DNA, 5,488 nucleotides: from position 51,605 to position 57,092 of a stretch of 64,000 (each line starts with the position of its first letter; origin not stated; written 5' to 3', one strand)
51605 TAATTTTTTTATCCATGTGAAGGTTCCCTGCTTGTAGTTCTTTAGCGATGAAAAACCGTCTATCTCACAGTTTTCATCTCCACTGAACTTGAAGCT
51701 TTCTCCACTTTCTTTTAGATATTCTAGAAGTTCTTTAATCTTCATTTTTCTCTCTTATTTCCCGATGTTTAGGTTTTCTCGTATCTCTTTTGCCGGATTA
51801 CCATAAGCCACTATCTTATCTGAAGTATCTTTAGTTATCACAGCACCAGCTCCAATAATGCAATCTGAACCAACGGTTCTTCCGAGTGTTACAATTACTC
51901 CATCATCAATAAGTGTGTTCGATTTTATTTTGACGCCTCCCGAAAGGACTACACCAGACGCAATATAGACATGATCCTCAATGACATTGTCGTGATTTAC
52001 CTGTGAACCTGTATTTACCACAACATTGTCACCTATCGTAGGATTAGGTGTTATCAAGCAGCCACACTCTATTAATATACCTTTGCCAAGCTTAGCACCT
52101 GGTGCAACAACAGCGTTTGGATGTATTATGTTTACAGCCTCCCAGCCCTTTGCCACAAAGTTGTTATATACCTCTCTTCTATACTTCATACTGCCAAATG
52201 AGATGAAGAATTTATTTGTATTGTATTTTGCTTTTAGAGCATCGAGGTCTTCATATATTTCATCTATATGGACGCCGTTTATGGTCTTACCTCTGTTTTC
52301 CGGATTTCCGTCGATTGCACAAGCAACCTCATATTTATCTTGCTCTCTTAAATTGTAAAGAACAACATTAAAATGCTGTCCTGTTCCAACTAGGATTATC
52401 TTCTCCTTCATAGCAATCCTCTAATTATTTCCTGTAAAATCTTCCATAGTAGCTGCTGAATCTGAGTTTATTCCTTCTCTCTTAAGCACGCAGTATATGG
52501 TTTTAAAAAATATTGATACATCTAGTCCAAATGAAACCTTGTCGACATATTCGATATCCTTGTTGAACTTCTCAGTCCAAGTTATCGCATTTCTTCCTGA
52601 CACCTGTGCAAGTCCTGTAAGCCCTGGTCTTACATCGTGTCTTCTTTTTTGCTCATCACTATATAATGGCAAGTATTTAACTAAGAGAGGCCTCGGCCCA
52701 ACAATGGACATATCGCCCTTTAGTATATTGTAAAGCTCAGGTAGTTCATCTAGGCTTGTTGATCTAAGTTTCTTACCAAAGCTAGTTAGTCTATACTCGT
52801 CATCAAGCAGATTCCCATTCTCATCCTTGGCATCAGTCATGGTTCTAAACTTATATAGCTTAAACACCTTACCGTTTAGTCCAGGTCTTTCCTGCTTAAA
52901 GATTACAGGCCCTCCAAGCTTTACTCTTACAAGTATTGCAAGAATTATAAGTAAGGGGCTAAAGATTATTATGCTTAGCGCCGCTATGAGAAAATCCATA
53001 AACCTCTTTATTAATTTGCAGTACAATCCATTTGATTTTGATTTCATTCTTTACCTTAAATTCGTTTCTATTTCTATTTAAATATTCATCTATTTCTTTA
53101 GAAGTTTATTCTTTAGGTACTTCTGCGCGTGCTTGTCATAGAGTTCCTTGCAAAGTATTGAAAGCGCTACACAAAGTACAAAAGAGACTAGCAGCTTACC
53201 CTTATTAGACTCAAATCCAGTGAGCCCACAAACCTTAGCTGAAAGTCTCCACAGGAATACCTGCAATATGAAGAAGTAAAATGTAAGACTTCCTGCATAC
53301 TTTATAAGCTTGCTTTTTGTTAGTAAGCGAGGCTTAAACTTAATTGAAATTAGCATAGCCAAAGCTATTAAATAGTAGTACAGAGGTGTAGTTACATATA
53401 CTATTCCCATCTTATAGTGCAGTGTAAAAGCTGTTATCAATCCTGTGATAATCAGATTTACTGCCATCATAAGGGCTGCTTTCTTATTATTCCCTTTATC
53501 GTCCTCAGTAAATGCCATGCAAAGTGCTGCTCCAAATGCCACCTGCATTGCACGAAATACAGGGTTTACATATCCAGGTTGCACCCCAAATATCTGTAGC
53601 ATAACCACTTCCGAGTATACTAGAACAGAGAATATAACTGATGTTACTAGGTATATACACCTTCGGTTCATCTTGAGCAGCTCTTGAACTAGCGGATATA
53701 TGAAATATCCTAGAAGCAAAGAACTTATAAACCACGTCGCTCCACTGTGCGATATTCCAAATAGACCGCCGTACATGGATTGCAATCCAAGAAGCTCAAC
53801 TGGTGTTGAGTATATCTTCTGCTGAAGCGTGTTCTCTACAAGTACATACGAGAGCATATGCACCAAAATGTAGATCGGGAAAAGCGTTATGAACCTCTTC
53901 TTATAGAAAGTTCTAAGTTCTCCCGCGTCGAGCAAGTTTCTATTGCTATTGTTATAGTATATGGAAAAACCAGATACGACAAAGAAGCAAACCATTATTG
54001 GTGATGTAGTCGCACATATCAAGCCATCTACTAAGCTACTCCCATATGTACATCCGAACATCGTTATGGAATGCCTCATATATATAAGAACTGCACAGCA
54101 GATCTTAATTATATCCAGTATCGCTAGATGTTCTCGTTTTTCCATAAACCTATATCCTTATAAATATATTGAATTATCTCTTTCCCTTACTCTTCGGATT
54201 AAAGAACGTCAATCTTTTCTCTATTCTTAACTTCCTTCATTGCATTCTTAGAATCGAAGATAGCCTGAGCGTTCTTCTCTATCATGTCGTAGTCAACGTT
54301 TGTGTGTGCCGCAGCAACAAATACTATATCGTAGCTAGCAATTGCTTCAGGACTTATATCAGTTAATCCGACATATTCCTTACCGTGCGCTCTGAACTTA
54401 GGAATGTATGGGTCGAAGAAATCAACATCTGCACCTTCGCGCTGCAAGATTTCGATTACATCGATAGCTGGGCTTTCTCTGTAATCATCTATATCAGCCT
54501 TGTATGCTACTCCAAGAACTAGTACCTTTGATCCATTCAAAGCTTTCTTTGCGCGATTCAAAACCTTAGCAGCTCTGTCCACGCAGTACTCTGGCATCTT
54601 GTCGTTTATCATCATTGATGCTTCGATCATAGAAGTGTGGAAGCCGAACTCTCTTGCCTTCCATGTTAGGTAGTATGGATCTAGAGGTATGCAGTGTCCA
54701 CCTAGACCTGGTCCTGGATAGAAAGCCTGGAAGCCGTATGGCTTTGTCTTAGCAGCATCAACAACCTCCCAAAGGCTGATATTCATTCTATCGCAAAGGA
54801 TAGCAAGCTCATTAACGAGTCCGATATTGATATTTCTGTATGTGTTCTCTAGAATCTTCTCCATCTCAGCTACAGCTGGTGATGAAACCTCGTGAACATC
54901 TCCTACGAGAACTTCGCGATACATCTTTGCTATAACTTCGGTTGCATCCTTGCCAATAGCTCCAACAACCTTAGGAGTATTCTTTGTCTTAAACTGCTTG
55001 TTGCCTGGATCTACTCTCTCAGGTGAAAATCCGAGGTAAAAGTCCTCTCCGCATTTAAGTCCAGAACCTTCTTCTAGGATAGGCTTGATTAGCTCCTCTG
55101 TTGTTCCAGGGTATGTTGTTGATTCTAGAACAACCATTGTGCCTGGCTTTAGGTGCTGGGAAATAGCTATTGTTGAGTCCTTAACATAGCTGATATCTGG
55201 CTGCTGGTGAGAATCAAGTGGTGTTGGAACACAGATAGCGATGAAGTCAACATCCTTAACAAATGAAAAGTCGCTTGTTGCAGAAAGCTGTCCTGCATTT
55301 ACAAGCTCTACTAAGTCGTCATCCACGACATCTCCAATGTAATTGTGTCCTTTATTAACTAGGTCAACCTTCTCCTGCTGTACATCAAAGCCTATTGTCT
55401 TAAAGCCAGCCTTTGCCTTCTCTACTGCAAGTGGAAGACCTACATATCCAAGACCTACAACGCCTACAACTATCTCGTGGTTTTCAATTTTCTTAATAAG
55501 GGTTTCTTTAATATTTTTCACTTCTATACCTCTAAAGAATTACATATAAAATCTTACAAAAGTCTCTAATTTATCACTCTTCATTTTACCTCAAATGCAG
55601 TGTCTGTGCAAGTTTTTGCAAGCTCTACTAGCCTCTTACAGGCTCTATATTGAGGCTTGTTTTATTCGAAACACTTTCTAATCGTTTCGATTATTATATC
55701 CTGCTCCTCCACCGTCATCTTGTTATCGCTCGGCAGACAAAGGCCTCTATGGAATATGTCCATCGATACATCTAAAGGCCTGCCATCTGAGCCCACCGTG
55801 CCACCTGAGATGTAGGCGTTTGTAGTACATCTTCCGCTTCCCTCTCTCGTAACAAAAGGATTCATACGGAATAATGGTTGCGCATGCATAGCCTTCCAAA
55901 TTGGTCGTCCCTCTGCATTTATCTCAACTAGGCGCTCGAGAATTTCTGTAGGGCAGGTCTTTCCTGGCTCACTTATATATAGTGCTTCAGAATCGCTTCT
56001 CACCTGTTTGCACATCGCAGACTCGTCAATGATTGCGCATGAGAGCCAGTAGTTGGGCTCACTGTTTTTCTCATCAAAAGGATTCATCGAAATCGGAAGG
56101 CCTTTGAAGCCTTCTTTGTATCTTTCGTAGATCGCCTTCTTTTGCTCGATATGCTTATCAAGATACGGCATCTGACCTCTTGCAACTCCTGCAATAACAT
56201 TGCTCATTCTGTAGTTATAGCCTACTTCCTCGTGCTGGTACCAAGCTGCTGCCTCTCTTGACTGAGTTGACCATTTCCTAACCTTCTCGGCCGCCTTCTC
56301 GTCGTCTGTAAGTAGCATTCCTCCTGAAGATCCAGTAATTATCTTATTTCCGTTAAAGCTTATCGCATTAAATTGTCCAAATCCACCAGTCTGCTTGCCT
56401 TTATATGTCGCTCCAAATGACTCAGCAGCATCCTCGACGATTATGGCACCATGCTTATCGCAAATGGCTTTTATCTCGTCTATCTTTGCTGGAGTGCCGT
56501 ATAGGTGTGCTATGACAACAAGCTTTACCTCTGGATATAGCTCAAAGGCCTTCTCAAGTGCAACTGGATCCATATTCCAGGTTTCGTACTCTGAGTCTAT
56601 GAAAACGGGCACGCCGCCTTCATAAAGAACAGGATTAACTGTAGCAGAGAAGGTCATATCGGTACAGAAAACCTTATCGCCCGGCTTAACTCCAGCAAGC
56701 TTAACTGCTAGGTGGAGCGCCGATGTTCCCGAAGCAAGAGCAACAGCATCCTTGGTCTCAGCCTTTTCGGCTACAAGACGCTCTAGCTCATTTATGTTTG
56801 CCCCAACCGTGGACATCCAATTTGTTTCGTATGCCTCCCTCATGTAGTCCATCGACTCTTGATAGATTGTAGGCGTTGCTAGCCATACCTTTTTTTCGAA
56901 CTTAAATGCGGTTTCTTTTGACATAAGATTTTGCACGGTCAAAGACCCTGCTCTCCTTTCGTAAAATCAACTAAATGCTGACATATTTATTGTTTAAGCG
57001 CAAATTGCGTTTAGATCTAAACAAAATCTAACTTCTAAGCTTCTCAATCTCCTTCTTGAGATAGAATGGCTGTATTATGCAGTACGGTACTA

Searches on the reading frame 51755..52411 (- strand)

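Call 7: search_protein_families(library=pfam, proteins=[window:51755-52411:-], max_evalue=0.001)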
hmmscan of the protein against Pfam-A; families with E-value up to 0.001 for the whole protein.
window:51755-52411:- (218 aa): 5 families
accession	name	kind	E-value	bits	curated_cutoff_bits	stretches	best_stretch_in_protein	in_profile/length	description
PF00132.30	Hexapep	-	8.7e-16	57.3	27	2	123-158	1-36/36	Bacterial transferase hexapeptide (six repeats)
PF17836.7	PglD_N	-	1.4e-08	35.6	23.4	1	4-84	1-77/78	PglD N-terminal domain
PF25084.1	LbH_EIF2B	-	9.8e-07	29.2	54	1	95-184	17-103/105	EIF2B subunit epsilon LbH domain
PF02629.25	CoA_binding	-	5.8e-05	24.2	22.3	1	3-96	4-94/97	CoA binding domain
PF14602.12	Hexapep_2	-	0.00037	20.6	27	0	177-194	17-34/34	Hexapeptide repeat of succinyl-transferase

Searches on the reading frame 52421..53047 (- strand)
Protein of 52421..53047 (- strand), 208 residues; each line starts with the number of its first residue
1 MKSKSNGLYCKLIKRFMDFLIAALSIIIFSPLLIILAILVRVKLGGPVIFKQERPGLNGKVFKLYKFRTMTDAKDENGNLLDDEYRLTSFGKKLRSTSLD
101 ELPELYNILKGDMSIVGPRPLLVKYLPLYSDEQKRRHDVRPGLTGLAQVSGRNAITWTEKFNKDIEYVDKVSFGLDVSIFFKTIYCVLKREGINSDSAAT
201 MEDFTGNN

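Call 7: search_protein_families(library=pfam, proteins=[window:52421-53047:-], max_evalue=0.001)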
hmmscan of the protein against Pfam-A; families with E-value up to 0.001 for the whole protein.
window:52421-53047:- (208 aa): 1 family
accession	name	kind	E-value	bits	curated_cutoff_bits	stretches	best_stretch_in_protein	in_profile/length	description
PF02397.22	Bac_transf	-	2e-62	210.3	27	1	14-189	1-179/179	Bacterial sugar transferase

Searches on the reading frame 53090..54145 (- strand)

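Call 7: search_protein_families(library=pfam, proteins=[window:53090-54145:-], max_evalue=0.001)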
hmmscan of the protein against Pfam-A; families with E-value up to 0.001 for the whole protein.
window:53090-54145:- (351 aa): 1 family
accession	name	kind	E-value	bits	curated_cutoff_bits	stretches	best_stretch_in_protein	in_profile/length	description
PF01757.29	Acyl_transf_3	-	5.5e-23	82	31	1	9-332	3-324/326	Acyltransferase domain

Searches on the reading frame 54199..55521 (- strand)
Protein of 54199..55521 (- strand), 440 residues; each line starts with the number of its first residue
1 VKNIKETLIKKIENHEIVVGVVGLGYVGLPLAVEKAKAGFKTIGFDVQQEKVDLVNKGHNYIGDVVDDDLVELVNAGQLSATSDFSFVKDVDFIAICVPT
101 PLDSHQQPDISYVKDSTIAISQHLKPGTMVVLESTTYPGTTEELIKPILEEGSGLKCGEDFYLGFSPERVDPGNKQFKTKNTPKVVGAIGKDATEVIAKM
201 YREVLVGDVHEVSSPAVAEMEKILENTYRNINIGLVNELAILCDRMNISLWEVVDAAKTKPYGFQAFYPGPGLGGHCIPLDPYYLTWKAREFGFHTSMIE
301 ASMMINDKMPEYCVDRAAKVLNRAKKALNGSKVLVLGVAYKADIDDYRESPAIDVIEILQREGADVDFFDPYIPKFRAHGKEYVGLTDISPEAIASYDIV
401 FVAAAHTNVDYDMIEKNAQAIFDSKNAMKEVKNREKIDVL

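Call 7: search_protein_families(library=pfam, proteins=[window:54199-55521:-], max_evalue=0.001)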
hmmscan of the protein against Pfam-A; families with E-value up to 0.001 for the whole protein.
window:54199-55521:- (440 aa): 5 families
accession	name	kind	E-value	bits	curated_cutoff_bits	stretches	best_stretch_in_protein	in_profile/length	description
PF03721.20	UDPG_MGDP_dh_N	-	1.4e-40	139.3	27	1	19-195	3-181/187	UDP-glucose/GDP-mannose dehydrogenase family, NAD binding domain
PF00984.24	UDPG_MGDP_dh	-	1.1e-30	106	25.4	1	217-307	2-93/94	UDP-glucose/GDP-mannose dehydrogenase family, central domain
PF03720.21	UDPG_MGDP_dh_C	-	3.9e-21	75.8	30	1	334-429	1-102/103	UDP-glucose/GDP-mannose dehydrogenase family, UDP binding domain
PF03446.21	NAD_binding_2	-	1.4e-10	41.9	21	1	19-151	2-110/161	NAD binding domain of 6-phosphogluconate dehydrogenase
PF02826.25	2-Hacid_dh_C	-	0.00033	20.5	25.1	0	11-53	31-73/178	D-isomer specific 2-hydroxyacid dehydrogenase, NAD binding domain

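Call 54: search_protein_families(library=ncbifam, proteins=[window:54199-55521:-], max_evalue=0.00001)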
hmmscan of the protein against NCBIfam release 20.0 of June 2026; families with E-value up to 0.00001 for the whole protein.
window:54199-55521:- (440 aa): 9 families
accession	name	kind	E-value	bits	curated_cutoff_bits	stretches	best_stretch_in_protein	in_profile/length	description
TIGR03026.1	NDP-sugDHase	subfamily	3.6e-128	427.9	189.8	1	19-425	3-412/413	nucleotide sugar dehydrogenase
NF040825.1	UDPMaNacDH_Arch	equivalog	2.6e-84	283.5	750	1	19-377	3-355/418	UDP-N-acetyl-D-mannosamine dehydrogenase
NF011729.0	PRK15182.1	equivalog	3.2e-81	273.3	592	1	16-410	6-392/425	Vi polysaccharide biosynthesis UDP-N-acetylglucosamine C-6 dehydrogenase TviB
NF008286.0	PRK11064.1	equivalog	3.3e-74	250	459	1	19-419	6-410/420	UDP-N-acetyl-D-mannosamine dehydrogenase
NF041297.1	UDPGDh_AglM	equivalog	6.3e-57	193.4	670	1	19-398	3-384/429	UDP-glucose 6-dehydrogenase AglM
NF047673.2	TeichurnBiosyTuaD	equivalog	4e-43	148.2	700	1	19-373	4-353/439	UDP-glucose 6-dehydrogenase TuaD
NF011631.0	PRK15057.1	equivalog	1e-09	38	757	1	19-372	3-338/388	UDP-glucose 6-dehydrogenase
TIGR01505.1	tartro_sem_red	equivalog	3.2e-07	29.9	340.75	0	19-152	2-111/291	2-hydroxy-3-oxopropionate reductase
NF043037.1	ThreonDh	equivalog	3.9e-07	29.8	350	0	18-55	4-41/297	L-threonate dehydrogenase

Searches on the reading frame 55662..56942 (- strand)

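Call 44: search_protein_families(library=pfam, proteins=[window:55662-56942:-], max_evalue=0.0001)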
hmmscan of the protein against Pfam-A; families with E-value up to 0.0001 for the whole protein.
window:55662-56942:- (426 aa): 4 families
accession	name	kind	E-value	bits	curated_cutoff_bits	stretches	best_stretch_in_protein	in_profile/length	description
PF01041.23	DegT_DnrJ_EryC1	-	7.7e-84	282.4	19.8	1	26-309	3-285/360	DegT/DnrJ/EryC1/StrS aminotransferase family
PF00155.27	Aminotran_1_2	-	1.1e-08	35.2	19.7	1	50-173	44-187/361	Aminotransferase class I and II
PF01212.27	Beta_elim_lyase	-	1.3e-08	35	27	1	49-270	33-256/288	Beta-eliminating lyase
PF00266.25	Aminotran_5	-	1.4e-06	28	21.5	1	48-229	43-229/371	Aminotransferase class-V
